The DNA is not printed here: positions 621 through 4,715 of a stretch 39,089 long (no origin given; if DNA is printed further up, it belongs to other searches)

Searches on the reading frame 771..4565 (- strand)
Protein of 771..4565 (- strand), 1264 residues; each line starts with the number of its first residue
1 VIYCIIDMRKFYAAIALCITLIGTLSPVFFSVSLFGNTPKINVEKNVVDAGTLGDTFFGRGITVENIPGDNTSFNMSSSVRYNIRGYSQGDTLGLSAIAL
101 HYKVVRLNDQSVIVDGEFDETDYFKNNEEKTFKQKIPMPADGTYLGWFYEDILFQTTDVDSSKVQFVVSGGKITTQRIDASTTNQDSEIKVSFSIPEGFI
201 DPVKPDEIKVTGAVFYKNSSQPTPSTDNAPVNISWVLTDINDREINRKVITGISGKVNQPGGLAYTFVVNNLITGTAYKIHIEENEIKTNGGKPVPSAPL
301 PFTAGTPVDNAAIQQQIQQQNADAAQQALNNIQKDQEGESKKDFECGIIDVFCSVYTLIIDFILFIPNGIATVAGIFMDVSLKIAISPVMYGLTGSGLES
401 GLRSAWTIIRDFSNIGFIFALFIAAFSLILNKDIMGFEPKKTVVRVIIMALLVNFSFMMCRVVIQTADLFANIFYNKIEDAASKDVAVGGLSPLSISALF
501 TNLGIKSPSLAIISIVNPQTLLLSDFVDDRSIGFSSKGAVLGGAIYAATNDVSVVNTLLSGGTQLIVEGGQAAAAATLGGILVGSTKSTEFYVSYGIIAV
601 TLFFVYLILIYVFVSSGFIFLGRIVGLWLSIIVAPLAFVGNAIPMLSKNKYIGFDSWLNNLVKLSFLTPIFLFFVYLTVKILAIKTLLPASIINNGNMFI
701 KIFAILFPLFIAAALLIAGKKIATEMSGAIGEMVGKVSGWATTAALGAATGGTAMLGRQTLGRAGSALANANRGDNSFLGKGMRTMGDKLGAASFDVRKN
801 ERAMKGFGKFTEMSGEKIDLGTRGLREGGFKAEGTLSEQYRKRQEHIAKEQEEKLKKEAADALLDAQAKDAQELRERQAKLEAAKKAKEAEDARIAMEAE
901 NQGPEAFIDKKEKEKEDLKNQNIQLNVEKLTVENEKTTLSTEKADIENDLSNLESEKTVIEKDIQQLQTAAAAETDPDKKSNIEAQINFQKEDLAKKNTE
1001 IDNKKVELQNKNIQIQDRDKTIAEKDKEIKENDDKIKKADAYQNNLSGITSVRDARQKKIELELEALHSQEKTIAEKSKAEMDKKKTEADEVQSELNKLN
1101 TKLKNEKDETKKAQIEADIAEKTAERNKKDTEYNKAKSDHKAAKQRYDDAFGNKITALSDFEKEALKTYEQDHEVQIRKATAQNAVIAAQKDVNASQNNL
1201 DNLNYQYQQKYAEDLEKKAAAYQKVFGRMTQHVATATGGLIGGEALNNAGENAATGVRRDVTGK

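Call 8: search_protein_families(library=pfam, proteins=[window:771-4565:-], max_evalue=0.01)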
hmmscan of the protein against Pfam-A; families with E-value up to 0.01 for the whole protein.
window:771-4565:- (1264 aa): 0 families

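Call 36: find_encoding_contigs(protein=window:771-4544:-, flank=10000, max_places=6)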
Protein window:771-4544:- (1257 aa): 6 contigs read that carry it; 5 places shown.
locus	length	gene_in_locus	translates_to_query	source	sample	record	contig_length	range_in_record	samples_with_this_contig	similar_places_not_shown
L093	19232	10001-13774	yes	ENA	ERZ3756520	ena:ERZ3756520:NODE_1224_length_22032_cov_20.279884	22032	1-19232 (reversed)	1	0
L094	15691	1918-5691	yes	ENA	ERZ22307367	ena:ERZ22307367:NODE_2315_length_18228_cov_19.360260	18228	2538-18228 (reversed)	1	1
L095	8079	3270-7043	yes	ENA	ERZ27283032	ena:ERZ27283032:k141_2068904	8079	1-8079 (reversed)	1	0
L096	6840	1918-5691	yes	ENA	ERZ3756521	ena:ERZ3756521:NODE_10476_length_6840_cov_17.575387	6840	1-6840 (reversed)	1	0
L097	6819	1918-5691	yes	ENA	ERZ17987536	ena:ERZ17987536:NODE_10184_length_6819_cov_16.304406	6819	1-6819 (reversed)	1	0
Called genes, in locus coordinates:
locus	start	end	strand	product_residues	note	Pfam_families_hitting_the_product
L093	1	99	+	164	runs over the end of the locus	PF02021:UPF0102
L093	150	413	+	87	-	PF00312:Ribosomal_S15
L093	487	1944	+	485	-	-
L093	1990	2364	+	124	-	PF01258:zf-dskA_traR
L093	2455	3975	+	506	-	PF05362:Lon_C (weak), PF13541:ChlI, PF01078:Mg_chelatase, PF07728:AAA_5, PF00493:MCM (weak), PF13335:Mg_chelatase_C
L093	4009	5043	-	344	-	PF23446:LysM1_NFP_LYK (faint), PF23473:LysM3_LYK4_5 (faint), PF01476:LysM, PF01551:Peptidase_M23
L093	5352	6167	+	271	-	PF00398:RrnaAD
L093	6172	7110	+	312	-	PF18884:TSP3_bac (weak)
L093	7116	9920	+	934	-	-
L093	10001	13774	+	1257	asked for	-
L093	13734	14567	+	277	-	-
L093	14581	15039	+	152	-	PF12666:PrgI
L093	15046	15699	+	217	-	PF26593:TraC-like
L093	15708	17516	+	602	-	PF19044:P-loop_TraG, PF01935:DUF87 (weak), PF12846:AAA_10 (faint)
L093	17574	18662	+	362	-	-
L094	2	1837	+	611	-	?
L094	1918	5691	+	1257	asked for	-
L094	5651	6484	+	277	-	-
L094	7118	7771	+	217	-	PF26593:TraC-like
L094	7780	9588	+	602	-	PF19044:P-loop_TraG, PF01935:DUF87 (weak), PF12846:AAA_10 (faint)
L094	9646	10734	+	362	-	-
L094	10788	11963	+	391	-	-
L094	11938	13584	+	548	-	PF01471:PG_binding_1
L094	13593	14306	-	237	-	PF02096:60KD_IMP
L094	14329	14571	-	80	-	PF01809:YidD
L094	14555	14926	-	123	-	PF00825:Ribonuclease_P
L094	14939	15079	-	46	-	-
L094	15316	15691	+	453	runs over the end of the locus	PF11638:DnaA_N, PF00308:Bac_DnaA, PF01695:IstB_IS21, PF01637:ATPase_2 (weak), PF08299:Bac_DnaA_C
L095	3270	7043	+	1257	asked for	-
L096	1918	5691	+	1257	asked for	-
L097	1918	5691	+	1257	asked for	-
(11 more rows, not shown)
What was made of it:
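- yidC-yidD-rnpA-rpmH and dnaA lie 6-9 kb left of the window (call 36). T4SS-like genes (PrgI, TraC-like, VirB4-like) lie 15-20 kb to the left (call 36).
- Tried and rejected: To the left I gained 9.2 kb, reaching dnaA (call 36).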

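Call 45: find_homologous_proteins(query=L094:15316-15690:+, max_evalue=1e-20)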
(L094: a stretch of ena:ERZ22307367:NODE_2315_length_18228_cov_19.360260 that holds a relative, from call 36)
Query L094:15316-15690:+ (125 aa): 11 proteins with E <= 1e-20 among 41 candidates.
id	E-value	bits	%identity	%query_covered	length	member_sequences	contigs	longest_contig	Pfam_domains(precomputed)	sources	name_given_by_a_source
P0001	2.3e-69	249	93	100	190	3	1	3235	PF11638.14,PF00308.25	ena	-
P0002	2.9e-58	213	82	100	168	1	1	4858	PF11638.14,PF00308.25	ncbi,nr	ncbi:MAG TPA: DnaA/Hda family protein, partial [Candidatus Paceibacterota bacterium]|nr:DnaA/Hda fam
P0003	1.1e-54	202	73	100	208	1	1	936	PF11638.14,PF00308.25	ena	-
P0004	3.7e-49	184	71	100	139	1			PF11638.14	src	-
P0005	1.7e-48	182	80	87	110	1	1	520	PF11638.14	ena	-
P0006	1.4e-39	153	81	69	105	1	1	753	PF11638.14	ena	-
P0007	9.1e-30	121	51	100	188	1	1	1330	PF11638.14,PF00308.25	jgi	-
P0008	5.4e-28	116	47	100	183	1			PF11638.14,PF00308.25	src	-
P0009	2.2e-26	110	48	95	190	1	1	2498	PF11638.14,PF00308.25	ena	-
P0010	3.0e-26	110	61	69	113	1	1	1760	PF11638.14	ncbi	-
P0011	2.3e-21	94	45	95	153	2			PF11638.14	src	-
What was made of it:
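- Tried and rejected: Walking beyond dnaA failed, because the database holds only contig-end DnaA fragments for this lineage (call 45).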

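Call 66: find_related_loci(query=L094:15316-15690:+, collection=metagenome_contigs, flank=10000)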
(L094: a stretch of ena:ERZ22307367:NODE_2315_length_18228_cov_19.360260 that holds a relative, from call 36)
Query L094:15316-15690:+ (125 aa) in metagenome_contigs; peptide patterns used: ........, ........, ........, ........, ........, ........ (x = any residue, [..] = any of these).
600 stretches matched a pattern (row limit reached: there are more); 544 encode a relative of the query (tblastn E <= 1e-3); the best 80 are kept; 80 distinct loci.
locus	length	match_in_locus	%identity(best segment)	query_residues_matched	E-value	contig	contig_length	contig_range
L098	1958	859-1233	91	1-125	6e-77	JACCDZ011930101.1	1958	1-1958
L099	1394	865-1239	82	1-125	9e-72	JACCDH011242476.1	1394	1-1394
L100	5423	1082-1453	80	1-125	3e-64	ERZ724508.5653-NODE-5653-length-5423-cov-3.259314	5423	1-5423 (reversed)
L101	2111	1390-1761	82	1-125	1e-65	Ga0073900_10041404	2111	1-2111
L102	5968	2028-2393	72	1-125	9e-58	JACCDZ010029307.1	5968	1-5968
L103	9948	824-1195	51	1-125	3e-37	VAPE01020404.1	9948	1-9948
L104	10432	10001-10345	53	7-124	1e-36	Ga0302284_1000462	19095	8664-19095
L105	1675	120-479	51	3-125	1e-36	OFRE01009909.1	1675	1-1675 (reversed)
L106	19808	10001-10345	53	7-124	1e-36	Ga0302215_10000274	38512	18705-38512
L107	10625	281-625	53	7-124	3e-36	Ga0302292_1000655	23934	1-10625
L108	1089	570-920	51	7-125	7e-37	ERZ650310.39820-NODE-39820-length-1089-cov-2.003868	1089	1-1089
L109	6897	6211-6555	53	7-124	1e-35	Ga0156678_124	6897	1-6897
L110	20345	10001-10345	53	7-124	8e-36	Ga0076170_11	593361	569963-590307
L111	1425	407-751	53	7-124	3e-36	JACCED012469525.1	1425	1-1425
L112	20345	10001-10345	53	7-124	8e-36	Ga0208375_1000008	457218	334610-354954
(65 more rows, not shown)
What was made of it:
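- Tried and rejected: Scanning JGI metagenomes around dnaA (call 66).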
